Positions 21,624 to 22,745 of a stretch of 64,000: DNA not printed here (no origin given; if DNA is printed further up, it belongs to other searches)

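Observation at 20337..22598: MenE (OSB-CoA ligase) carries a C-terminal alpha/beta-hydrolase domain although a MenH-like hydrolase is already present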

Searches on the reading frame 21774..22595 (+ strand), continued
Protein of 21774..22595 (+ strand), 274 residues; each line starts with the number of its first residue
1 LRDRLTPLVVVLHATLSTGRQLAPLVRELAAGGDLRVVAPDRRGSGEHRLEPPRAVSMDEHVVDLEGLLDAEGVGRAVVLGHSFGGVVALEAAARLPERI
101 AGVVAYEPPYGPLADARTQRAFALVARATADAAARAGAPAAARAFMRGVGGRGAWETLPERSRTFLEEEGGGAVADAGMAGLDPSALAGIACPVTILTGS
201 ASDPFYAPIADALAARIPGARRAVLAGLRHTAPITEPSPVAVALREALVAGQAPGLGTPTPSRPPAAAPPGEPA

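Call 39: fold_search(model_id=the predicted structure, library=pdb)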
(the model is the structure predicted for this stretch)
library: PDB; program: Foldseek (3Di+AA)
matches with E <= 10: 1838; with E <= 0.001: 1288
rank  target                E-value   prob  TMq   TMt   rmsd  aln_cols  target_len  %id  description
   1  5a62                  1.1e-12  1.00  0.68  0.65   4.7       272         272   20  Hydrolytic potential of the ammonia-oxidizing Thaumarchaeon Nitrososphaera gargenis - crystal structure and activity pro (released 2016-07-06)
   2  4uhc                  8.7e-12  1.00  0.73  0.68   4.3       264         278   25  Structural studies of a thermophilic esterase from Thermogutta terrifontis (Native) (released 2015-06-10)
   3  4uhh                  1.5e-11  1.00  0.73  0.69   5.0       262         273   26  Structural studies of a thermophilic esterase from Thermogutta terrifontis (cacodylate complex) (released 2015-06-10)
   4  4uhe                  2.9e-11  1.00  0.73  0.69   4.3       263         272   25  Structural studies of a thermophilic esterase from Thermogutta terrifontis (malate bound) (released 2015-06-10)
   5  3r0v                  3.8e-11  1.00  0.65  0.65   5.7       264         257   27  The crystal structure of an alpha/beta hydrolase from Sphaerobacter thermophilus DSM 20745. (released 2011-04-06)
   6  4uhd                  5.1e-11  1.00  0.72  0.68   5.0       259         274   25  Structural studies of a thermophilic esterase from Thermogutta terrifontis (acetate bound) (released 2015-06-10)
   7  3v48_A                6.7e-11  1.00  0.66  0.64   5.0       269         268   22  Crystal Structure of the putative alpha/beta hydrolase RutD from E.coli (released 2012-01-04)
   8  2xua_H                7.1e-11  1.00  0.66  0.65   5.1       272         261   23  Crystal structure of the enol-lactonase from Burkholderia xenovorans LB400 (released 2011-01-26)
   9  2xmz                  7.5e-11  1.00  0.74  0.72   4.3       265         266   19  Structure of MenH from S. aureus (released 2011-05-25)
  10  3hss_B                8.9e-11  1.00  0.70  0.69   5.0       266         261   20  A higher resolution structure of Rv0554 from Mycobacterium tuberculosis complexed with malonic acid (released 2010-05-26)
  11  4ccy_A                8.9e-11  1.00  0.64  0.59   5.2       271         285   15  Crystal structure of carboxylesterase CesB (YbfK) from Bacillus subtilis (released 2014-01-22)
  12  3v48_B                1.3e-10  1.00  0.63  0.62   7.1       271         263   18  Crystal Structure of the putative alpha/beta hydrolase RutD from E.coli (released 2012-01-04)
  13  7ld8                  1.3e-10  1.00  0.64  0.62   8.4       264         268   20  Crystal Structure of Putative non-heme bromoperoxidase BpoC from Mycobacterium tuberculosis H37Rv (released 2021-01-20)
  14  4f0j                  1.4e-10  1.00  0.65  0.55   6.0       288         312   19  Crystal structure of a probable hydrolytic enzyme (PA3053) from Pseudomonas aeruginosa PAO1 at 1.50 A resolution (released 2012-07-04)
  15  7al6_D                1.7e-10  1.00  0.60  0.55   6.2       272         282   22  Crystal structure of the hypothetical protein PA1622 from Pseudomonas aeruginosa PAO1 (released 2020-10-14)
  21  2xua_A                2.6e-10  1.00  0.69  0.68   4.0       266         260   21  Crystal structure of the enol-lactonase from Burkholderia xenovorans LB400 (released 2011-01-26)
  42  5egn_C                7.7e-10  1.00  0.61  0.60   8.7       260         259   22  Est816 as an N-Acyl homoserine lactone degrading enzyme (released 2016-11-02)
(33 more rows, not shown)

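Call 41: find_encoding_contigs(protein=P0049, flank=9000, max_places=1)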
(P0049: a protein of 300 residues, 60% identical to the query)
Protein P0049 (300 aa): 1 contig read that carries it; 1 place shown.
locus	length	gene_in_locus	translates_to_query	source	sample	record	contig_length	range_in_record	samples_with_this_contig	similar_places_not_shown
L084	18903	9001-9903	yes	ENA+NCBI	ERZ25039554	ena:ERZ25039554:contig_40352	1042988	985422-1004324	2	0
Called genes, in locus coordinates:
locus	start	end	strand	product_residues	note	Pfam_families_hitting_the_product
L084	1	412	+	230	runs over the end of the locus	PF00440:TetR_N, PF17932:TetR_C_24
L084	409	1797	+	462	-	PF00425:Chorismate_bind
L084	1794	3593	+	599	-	PF02776:TPP_enzyme_N, PF16582:TPP_enzyme_M_2 (weak), PF02775:TPP_enzyme_C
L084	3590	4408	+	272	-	PF12146:Hydrolase_4, PF00561:Abhydrolase_1, PF12697:Abhydrolase_6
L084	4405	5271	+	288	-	PF00378:ECH_1, PF16113:ECH_2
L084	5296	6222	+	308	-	PF01040:UbiA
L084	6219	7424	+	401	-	PF13378:MR_MLE_C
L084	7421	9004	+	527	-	PF00501:AMP-binding, PF13193:AMP-binding_C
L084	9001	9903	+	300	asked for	PF00561:Abhydrolase_1, PF00975:Thioesterase (weak), PF12146:Hydrolase_4, PF12697:Abhydrolase_6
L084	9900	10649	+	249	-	PF01209:Ubie_methyltran, PF13489:Methyltransf_23, PF13847:Methyltransf_31, PF08241:Methyltransf_11, PF08242:Methyltransf_12, PF13649:Methyltransf_25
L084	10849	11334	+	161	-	-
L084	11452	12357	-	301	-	-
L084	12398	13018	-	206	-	PF11290:DUF3090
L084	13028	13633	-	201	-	PF00300:His_Phos_1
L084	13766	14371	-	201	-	-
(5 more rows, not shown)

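Call 42: find_encoding_contigs(protein=P0111, flank=9000, max_places=1)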
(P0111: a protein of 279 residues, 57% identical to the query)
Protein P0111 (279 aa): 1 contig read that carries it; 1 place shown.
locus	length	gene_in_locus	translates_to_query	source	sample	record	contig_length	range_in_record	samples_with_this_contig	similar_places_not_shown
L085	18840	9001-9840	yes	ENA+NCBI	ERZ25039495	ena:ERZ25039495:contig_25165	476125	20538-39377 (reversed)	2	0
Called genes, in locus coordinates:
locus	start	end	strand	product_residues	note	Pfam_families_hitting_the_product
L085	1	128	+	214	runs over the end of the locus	PF00440:TetR_N, PF08359:TetR_C_4 (weak), PF17932:TetR_C_24 (weak)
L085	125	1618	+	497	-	PF00425:Chorismate_bind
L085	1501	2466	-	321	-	-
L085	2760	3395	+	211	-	PF02775:TPP_enzyme_C (weak)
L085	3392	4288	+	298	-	PF01738:DLH (faint), PF00561:Abhydrolase_1, PF12146:Hydrolase_4, PF12697:Abhydrolase_6, PF03096:Ndr (faint)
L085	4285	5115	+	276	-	PF00378:ECH_1, PF16113:ECH_2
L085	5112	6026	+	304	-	PF01040:UbiA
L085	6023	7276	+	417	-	PF13378:MR_MLE_C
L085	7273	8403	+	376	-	PF00501:AMP-binding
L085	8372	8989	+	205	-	PF13193:AMP-binding_C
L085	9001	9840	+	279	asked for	PF00561:Abhydrolase_1, PF00975:Thioesterase (faint), PF12146:Hydrolase_4, PF12697:Abhydrolase_6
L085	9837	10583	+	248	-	PF01209:Ubie_methyltran, PF13489:Methyltransf_23, PF13847:Methyltransf_31, PF08241:Methyltransf_11, PF08242:Methyltransf_12, PF13649:Methyltransf_25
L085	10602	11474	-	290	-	-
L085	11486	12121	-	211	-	PF11290:DUF3090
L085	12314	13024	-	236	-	PF00300:His_Phos_1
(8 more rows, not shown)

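Call 43: find_encoding_contigs(protein=P0022, flank=9000, max_places=1)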
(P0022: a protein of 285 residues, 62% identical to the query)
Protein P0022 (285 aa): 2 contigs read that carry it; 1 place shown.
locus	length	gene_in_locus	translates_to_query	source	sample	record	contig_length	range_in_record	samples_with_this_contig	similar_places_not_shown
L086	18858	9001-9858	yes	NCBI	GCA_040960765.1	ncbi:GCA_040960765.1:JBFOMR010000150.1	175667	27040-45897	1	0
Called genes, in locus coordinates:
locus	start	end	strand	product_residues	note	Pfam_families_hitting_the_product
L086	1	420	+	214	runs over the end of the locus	PF00440:TetR_N, PF17932:TetR_C_24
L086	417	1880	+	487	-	PF00425:Chorismate_bind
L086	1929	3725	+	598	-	PF02776:TPP_enzyme_N, PF16582:TPP_enzyme_M_2 (weak), PF02775:TPP_enzyme_C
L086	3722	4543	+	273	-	PF00561:Abhydrolase_1, PF12146:Hydrolase_4, PF12697:Abhydrolase_6, PF03096:Ndr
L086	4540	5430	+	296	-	PF00378:ECH_1, PF16113:ECH_2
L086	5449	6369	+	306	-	PF01040:UbiA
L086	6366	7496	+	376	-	PF02746:MR_MLE_N (faint), PF13378:MR_MLE_C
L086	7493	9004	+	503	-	PF00501:AMP-binding, PF13193:AMP-binding_C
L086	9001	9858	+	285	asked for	PF00561:Abhydrolase_1, PF00975:Thioesterase (faint), PF12146:Hydrolase_4, PF12697:Abhydrolase_6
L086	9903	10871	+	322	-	PF00005:ABC_tran, PF13304:AAA_21, PF27102:NodI_C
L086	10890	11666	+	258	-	PF01061:ABC2_membrane, PF12698:ABC2_membrane_3 (weak)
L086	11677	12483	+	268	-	PF01061:ABC2_membrane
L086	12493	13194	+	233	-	PF03167:UDG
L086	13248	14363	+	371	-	PF00226:DnaJ, PF01556:DnaJ_C, PF27659:CHP02642 (faint), PF00684:DnaJ_CXXCXGXG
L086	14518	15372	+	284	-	PF06325:PrmA, PF13489:Methyltransf_23, PF05175:MTS (weak), PF08241:Methyltransf_11, PF08242:Methyltransf_12, PF13649:Methyltransf_25, PF13847:Methyltransf_31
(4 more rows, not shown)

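Call 45: find_encoding_contigs(protein=P0149, flank=9000, max_places=2)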
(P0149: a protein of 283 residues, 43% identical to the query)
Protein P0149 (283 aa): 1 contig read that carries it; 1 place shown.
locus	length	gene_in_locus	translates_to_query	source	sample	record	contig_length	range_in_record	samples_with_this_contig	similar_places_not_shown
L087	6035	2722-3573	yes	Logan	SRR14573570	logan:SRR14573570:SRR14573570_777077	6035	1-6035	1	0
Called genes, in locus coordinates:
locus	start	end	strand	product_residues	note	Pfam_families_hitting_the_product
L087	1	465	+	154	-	?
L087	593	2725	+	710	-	PF00857:Isochorismatase, PF00501:AMP-binding, PF13193:AMP-binding_C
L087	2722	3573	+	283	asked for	PF00561:Abhydrolase_1, PF00975:Thioesterase (weak), PF12146:Hydrolase_4, PF12697:Abhydrolase_6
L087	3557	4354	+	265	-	PF01209:Ubie_methyltran, PF01135:PCMT, PF13489:Methyltransf_23, PF08241:Methyltransf_11, PF08242:Methyltransf_12, PF13649:Methyltransf_25, PF13847:Methyltransf_31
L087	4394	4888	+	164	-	PF00903:Glyoxalase, PF12681:Glyoxalase_2, PF13468:Glyoxalase_3 (faint), PF18029:Glyoxalase_6 (weak), PF22677:Ble-like_N (weak)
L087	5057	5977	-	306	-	PF02899:Phage_int_SAM_1 (weak), PF13495:Phage_int_SAM_4, PF00589:Phage_integrase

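Call 46: find_encoding_contigs(protein=P0136, flank=9000, max_places=2)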
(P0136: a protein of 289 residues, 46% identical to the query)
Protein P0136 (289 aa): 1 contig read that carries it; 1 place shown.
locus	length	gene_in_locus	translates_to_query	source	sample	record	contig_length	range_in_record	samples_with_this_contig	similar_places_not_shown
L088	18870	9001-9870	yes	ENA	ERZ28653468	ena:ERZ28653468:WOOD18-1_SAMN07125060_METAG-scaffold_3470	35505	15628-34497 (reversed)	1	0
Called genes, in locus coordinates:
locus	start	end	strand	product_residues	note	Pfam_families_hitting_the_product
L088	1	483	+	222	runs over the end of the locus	PF00440:TetR_N, PF17932:TetR_C_24 (weak)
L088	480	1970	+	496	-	PF00425:Chorismate_bind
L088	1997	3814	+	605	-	PF02776:TPP_enzyme_N, PF16582:TPP_enzyme_M_2 (weak), PF02775:TPP_enzyme_C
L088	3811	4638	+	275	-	PF00561:Abhydrolase_1, PF12146:Hydrolase_4, PF12697:Abhydrolase_6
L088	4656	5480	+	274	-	PF00378:ECH_1, PF16113:ECH_2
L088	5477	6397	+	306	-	PF01040:UbiA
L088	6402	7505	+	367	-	PF13378:MR_MLE_C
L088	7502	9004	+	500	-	PF00501:AMP-binding, PF13193:AMP-binding_C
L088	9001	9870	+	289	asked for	PF12146:Hydrolase_4, PF00561:Abhydrolase_1, PF12697:Abhydrolase_6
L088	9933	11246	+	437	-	PF03816:LytR_cpsA_psr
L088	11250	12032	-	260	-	PF00977:His_biosynth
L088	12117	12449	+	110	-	PF01371:Trp_repressor, PF13384:HTH_23 (weak)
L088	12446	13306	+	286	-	PF01634:HisG, PF08029:HisG_C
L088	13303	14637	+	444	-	PF00815:Histidinol_dh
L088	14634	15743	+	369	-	PF00155:Aminotran_1_2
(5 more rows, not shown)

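Call 61: find_encoding_contigs(protein=P0165, flank=10000, max_places=1)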
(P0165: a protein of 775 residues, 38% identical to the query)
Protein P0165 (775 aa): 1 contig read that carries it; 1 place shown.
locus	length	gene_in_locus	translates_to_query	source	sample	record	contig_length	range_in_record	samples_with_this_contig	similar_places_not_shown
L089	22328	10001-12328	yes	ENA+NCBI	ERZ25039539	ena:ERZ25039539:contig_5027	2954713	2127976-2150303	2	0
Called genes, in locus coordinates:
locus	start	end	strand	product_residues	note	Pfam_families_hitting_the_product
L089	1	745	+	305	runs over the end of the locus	PF00296:Bac_luciferase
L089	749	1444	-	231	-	PF00230:MIP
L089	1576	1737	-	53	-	-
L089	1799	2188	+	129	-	-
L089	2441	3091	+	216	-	PF00440:TetR_N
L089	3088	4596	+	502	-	PF00425:Chorismate_bind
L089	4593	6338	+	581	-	PF02776:TPP_enzyme_N, PF02775:TPP_enzyme_C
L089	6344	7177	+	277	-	PF00561:Abhydrolase_1, PF00975:Thioesterase (weak), PF12146:Hydrolase_4, PF12697:Abhydrolase_6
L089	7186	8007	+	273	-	PF00378:ECH_1, PF16113:ECH_2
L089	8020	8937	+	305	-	PF01040:UbiA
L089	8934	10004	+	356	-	PF02746:MR_MLE_N, PF13378:MR_MLE_C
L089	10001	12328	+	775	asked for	PF00501:AMP-binding, PF13193:AMP-binding_C, PF12146:Hydrolase_4 (weak), PF00561:Abhydrolase_1, PF12697:Abhydrolase_6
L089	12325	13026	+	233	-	PF01209:Ubie_methyltran, PF13489:Methyltransf_23, PF13847:Methyltransf_31, PF08241:Methyltransf_11, PF08242:Methyltransf_12, PF13649:Methyltransf_25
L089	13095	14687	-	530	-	PF01293:PEPCK_ATP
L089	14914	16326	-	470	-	PF00291:PALP, PF00571:CBS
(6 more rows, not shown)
